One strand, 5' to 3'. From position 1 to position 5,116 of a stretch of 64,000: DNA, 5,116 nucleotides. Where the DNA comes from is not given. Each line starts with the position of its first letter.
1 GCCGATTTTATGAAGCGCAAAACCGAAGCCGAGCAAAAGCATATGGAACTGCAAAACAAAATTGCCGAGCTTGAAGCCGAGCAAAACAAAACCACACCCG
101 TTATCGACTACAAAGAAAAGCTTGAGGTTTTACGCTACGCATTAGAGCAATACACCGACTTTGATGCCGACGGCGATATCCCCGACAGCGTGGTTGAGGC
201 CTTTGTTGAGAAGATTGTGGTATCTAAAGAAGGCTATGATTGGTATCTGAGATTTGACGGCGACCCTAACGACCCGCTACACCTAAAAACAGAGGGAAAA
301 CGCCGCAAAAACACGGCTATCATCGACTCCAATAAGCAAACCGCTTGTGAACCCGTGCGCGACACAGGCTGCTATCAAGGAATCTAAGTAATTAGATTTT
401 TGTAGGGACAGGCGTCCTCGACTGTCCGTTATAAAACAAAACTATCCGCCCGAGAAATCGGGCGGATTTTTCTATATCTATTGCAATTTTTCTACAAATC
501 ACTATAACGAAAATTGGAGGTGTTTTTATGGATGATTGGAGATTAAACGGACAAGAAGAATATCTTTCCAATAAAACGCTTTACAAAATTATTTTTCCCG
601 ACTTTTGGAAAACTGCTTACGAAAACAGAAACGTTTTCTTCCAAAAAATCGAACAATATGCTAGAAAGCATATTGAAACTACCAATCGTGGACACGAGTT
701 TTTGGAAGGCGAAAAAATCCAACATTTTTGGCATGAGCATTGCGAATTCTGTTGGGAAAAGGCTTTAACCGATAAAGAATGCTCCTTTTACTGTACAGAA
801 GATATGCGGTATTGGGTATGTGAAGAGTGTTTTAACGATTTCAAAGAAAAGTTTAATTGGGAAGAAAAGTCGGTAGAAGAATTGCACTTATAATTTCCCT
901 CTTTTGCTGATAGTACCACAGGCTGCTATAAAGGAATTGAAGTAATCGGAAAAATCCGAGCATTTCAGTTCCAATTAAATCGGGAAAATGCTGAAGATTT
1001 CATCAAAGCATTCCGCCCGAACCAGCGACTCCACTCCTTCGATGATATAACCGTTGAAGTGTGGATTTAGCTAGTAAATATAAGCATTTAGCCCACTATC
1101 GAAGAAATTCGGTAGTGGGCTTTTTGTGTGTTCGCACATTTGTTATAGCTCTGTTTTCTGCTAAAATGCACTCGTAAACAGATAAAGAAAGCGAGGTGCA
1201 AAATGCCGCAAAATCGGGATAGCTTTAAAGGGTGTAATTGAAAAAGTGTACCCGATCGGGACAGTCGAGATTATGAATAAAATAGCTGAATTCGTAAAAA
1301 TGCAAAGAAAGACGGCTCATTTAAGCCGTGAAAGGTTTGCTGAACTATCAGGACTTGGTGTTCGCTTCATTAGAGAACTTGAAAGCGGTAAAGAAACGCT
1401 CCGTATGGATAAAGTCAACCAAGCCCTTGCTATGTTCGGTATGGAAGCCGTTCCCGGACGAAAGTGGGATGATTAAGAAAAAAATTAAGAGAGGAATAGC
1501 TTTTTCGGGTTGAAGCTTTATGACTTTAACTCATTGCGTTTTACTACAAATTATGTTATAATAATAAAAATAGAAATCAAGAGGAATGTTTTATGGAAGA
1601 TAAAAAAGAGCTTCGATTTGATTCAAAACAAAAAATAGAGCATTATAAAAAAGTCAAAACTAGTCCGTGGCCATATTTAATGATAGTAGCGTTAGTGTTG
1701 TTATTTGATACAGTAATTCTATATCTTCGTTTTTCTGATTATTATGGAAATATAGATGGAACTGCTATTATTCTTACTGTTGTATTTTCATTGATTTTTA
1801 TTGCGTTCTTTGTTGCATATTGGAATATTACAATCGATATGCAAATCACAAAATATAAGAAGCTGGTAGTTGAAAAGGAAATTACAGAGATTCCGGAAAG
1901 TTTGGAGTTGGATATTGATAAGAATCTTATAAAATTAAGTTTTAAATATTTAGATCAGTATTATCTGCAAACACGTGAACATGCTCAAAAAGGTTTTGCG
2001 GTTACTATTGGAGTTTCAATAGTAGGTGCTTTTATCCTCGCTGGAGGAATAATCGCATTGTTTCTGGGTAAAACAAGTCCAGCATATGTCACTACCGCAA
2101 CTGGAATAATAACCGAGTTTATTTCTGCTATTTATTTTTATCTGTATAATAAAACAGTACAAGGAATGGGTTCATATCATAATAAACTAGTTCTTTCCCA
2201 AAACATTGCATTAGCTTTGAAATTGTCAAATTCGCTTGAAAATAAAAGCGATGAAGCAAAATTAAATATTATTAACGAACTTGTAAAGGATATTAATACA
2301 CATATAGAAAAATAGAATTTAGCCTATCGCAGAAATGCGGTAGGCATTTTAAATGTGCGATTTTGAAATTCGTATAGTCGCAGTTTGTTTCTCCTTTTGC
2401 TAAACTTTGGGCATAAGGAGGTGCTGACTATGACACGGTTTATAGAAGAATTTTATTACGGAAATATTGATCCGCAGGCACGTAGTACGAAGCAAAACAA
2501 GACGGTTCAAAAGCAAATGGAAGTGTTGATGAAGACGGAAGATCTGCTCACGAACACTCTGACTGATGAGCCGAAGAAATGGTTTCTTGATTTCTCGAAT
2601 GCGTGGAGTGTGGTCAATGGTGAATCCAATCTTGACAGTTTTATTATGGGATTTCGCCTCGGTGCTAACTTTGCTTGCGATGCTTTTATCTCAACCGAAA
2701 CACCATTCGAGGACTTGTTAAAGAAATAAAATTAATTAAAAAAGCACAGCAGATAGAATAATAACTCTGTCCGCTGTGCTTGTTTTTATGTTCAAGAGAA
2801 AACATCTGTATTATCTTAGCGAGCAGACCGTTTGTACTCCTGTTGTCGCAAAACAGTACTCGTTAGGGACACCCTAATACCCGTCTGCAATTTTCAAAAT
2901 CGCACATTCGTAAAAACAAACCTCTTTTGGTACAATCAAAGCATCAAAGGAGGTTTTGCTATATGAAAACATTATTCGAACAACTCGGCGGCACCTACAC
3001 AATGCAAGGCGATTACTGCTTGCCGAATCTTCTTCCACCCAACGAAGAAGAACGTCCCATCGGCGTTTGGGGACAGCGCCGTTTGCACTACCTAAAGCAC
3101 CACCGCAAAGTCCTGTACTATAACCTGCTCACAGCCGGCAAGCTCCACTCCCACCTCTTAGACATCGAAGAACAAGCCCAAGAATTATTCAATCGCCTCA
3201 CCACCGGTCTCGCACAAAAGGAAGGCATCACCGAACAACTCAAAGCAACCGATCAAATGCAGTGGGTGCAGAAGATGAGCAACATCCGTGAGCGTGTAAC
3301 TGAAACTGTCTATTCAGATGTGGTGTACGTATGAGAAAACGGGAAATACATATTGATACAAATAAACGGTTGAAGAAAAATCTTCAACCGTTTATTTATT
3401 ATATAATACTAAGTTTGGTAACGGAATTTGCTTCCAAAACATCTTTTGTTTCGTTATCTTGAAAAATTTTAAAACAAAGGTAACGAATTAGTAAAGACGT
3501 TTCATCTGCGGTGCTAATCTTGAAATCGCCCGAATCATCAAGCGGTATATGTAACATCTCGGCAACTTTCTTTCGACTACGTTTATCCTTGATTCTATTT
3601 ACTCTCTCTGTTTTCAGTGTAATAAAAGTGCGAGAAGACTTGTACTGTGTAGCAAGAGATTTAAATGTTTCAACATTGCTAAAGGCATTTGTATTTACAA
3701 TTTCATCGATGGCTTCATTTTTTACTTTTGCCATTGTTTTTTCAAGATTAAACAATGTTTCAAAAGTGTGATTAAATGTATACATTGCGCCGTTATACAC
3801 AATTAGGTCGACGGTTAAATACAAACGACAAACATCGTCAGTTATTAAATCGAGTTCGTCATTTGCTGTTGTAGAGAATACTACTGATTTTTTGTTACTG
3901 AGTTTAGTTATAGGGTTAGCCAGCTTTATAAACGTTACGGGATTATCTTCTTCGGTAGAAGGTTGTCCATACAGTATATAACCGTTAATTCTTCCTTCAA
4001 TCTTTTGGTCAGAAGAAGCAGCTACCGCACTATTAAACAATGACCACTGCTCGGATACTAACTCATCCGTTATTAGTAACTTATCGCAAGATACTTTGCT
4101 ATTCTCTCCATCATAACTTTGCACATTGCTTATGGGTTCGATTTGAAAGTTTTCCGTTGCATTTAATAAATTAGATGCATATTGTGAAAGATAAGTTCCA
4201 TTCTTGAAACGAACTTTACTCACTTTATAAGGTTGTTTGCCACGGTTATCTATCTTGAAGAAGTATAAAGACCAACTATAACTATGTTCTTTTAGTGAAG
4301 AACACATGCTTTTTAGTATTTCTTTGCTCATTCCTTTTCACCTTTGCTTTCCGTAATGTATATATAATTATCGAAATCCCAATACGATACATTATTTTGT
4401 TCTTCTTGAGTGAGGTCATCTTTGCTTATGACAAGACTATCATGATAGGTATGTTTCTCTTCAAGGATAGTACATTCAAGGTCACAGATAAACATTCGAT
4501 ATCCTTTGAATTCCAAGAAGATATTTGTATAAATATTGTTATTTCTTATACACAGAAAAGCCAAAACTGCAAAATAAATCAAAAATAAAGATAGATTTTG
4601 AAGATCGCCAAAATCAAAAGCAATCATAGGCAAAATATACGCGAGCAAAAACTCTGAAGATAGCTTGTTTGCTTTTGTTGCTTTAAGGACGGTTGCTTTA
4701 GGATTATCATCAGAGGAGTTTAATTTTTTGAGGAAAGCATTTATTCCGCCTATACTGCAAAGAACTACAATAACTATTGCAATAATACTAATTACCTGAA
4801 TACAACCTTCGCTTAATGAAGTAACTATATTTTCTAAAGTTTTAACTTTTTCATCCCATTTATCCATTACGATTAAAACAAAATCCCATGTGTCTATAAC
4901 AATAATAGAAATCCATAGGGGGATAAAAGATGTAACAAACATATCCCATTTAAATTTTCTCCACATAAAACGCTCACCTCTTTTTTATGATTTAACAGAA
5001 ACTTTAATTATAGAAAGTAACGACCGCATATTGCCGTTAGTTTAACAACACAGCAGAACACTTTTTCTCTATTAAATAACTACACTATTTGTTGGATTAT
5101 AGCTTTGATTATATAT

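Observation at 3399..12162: AT-rich minus-strand cargo block of four adjacent defence-type modules inside a serine-recombinase island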

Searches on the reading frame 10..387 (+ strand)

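Call 25: search_protein_families(library=pfam, proteins=[window:10-387:+], max_evalue=0.01)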
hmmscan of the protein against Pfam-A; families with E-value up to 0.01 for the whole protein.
window:10-387:+ (125 aa): 0 families

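Call 67: search_protein_families(library=padloc, proteins=[window:10-387:+], max_evalue=0.01)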
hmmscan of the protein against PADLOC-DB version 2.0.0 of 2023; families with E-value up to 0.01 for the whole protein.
window:10-387:+ (125 aa): 1 family
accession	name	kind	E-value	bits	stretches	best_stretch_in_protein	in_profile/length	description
PDLC02723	PbeC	-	0.0051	13.4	1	7-70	278-338/618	PbeC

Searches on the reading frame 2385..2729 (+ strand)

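Call 25: search_protein_families(library=pfam, proteins=[window:2385-2729:+], max_evalue=0.01)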
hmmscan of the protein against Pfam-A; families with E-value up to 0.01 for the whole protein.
window:2385-2729:+ (114 aa): 1 family
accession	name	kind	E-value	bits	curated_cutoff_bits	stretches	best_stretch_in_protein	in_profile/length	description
PF20648.2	DUF6809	-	2.2e-20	73.7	27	1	16-99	1-84/85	Family of unknown function (DUF6809)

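Call 67: search_protein_families(library=padloc, proteins=[window:2385-2729:+], max_evalue=0.01)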
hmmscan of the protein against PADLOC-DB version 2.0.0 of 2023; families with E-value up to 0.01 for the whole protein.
window:2385-2729:+ (114 aa): 1 family
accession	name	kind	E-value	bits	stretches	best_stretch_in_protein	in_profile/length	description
PDLC00355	PtuB1|PtuB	-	0.0099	13.6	0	62-102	80-119/263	Unknown function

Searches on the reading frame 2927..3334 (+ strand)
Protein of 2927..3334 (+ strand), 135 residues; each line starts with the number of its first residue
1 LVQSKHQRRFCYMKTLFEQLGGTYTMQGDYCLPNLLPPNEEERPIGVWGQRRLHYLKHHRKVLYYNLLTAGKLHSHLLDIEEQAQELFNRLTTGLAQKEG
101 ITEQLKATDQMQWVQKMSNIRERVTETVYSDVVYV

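Call 25: search_protein_families(library=pfam, proteins=[window:2927-3334:+], max_evalue=0.01)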
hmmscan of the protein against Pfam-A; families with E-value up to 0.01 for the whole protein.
window:2927-3334:+ (135 aa): 2 families
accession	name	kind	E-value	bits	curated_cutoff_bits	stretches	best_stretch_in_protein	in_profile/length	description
PF14198.11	TnpV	-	2.8e-44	150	27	1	23-133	1-111/111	Transposon-encoded protein TnpV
PF11130.14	TraC_F_IV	-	0.00095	18.7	28.1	1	53-125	111-177/375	TraC protein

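Call 67: search_protein_families(library=padloc, proteins=[window:2927-3334:+], max_evalue=0.01)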
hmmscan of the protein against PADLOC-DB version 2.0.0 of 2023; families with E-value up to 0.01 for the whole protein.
window:2927-3334:+ (135 aa): 0 families

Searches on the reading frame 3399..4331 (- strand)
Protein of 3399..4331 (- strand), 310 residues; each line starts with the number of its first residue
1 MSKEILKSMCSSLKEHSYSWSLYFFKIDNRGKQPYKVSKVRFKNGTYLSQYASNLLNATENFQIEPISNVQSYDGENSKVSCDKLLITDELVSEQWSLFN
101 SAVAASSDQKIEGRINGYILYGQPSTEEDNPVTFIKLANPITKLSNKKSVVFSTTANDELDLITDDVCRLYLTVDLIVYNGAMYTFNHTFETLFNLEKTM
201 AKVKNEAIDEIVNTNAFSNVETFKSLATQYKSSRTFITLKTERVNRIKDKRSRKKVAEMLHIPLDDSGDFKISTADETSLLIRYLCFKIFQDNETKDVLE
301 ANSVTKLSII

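Call 5: search_protein_families(library=pfam, proteins=[window:3399-4331:-], max_evalue=0.1)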
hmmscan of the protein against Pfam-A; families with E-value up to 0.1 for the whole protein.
window:3399-4331:- (310 aa): 4 families
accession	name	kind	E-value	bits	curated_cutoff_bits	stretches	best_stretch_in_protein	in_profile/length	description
PF16162.10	KwaB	-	4.1e-13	50.2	26.3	1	134-254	20-142/186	Kiwa protein KwaB-like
PF07993.18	NAD_binding_4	-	0.0017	18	20.1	1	104-222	31-137/258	Male sterility protein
PF05306.16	DUF733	-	0.042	14.6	25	0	77-110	22-53/85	Protein of unknown function (DUF733)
PF00106.31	adh_short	-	0.051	13.5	26.6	1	150-231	54-124/195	short chain dehydrogenase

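Call 6: search_protein_families(library=padloc, proteins=[window:3399-4331:-], max_evalue=0.1)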
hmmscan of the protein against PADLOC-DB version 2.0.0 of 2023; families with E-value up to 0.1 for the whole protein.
window:3399-4331:- (310 aa): 2 families
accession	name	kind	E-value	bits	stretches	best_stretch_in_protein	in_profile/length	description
PDLC00235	KwaB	-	5.4e-07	27.4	1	132-225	132-226/312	DUF4868 domain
PDLC00232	KwaB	-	7.8e-05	20.1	1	144-236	145-240/321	DUF4868 domain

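Call 7: search_protein_families(library=ncbifam, proteins=[window:3399-4331:-], max_evalue=0.1)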
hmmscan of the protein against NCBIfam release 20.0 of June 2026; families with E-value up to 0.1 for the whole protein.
window:3399-4331:- (310 aa): 0 families

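Call 11: search_protein_families(library=phrogs, proteins=[window:3399-4331:-], max_evalue=0.1)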
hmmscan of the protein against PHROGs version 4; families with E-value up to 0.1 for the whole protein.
window:3399-4331:- (310 aa): 1 family
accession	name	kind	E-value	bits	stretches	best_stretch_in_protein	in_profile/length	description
phrog_11123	-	unknown function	4.5e-06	27.2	1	61-256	69-269/322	-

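Call 84: search_solved_structures(query=window:3399-4331:-, max_evalue=1)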
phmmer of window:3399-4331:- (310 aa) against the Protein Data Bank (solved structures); distinct sequences matched with E-value up to 1: 0.

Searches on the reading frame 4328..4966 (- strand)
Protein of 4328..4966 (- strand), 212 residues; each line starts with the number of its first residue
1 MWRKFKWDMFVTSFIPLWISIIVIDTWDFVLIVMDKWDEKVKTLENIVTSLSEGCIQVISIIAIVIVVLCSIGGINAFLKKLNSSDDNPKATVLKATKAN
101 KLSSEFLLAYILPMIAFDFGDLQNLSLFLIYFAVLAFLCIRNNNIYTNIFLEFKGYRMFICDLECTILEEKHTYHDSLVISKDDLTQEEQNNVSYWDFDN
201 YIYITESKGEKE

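Call 5: search_protein_families(library=pfam, proteins=[window:4328-4966:-], max_evalue=0.1)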
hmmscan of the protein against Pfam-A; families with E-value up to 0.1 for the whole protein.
window:4328-4966:- (212 aa): 1 family
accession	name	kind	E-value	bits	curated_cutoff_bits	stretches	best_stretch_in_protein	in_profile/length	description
PF07662.18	Nucleos_tra2_C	-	0.00057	20.1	32.3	1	38-119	43-113/213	Na+ dependent nucleoside transporter C-terminus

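Call 6: search_protein_families(library=padloc, proteins=[window:4328-4966:-], max_evalue=0.1)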
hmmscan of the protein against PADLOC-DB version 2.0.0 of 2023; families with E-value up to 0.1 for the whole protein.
window:4328-4966:- (212 aa): 13 families
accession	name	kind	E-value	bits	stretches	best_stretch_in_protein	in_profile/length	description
PDLC00208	KwaA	-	1.8e-20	71.4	1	4-187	4-173/190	Unknown function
PDLC00219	KwaA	-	1e-18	66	1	6-207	7-192/194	Unknown function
PDLC00213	KwaA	-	1.2e-16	58.9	1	4-203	4-189/197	Unknown function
PDLC00217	KwaA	-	2e-15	54.9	1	6-208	8-190/193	Unknown function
PDLC00220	KwaA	-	6.3e-14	50.3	1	4-205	6-195/198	Unknown function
PDLC00215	KwaA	-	1.3e-11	42.6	1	9-207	11-193/196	Unknown function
PDLC00207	KwaA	-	3.1e-09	35.4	1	6-182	9-188/213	Unknown function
PDLC00211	KwaA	-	6.6e-08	30.6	1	7-202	3-206/215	Unknown function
PDLC00216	KwaA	-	1.6e-07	29.8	1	56-206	34-171/173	Unknown function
PDLC00214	KwaA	-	2e-07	29.1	1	5-177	5-162/181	Unknown function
PDLC00221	KwaA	-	9.3e-07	27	1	56-160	34-133/173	Unknown function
PDLC00212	KwaA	-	1.8e-06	25.9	1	8-195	14-190/205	Unknown function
PDLC00218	KwaA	-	8.9e-06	23.5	1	100-161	81-142/186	Unknown function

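Call 7: search_protein_families(library=ncbifam, proteins=[window:4328-4966:-], max_evalue=0.1)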
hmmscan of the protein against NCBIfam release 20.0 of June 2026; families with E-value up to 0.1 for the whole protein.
window:4328-4966:- (212 aa): 2 families
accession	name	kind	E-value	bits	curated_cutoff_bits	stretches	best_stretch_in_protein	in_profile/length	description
NF041622.1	KwaA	equivalog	1.1e-19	71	100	1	6-204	1-182/182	anti-phage protein KwaA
NF009023.0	PRK12359.1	equivalog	0.042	13.8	215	0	172-204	95-127/172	flavodoxin FldB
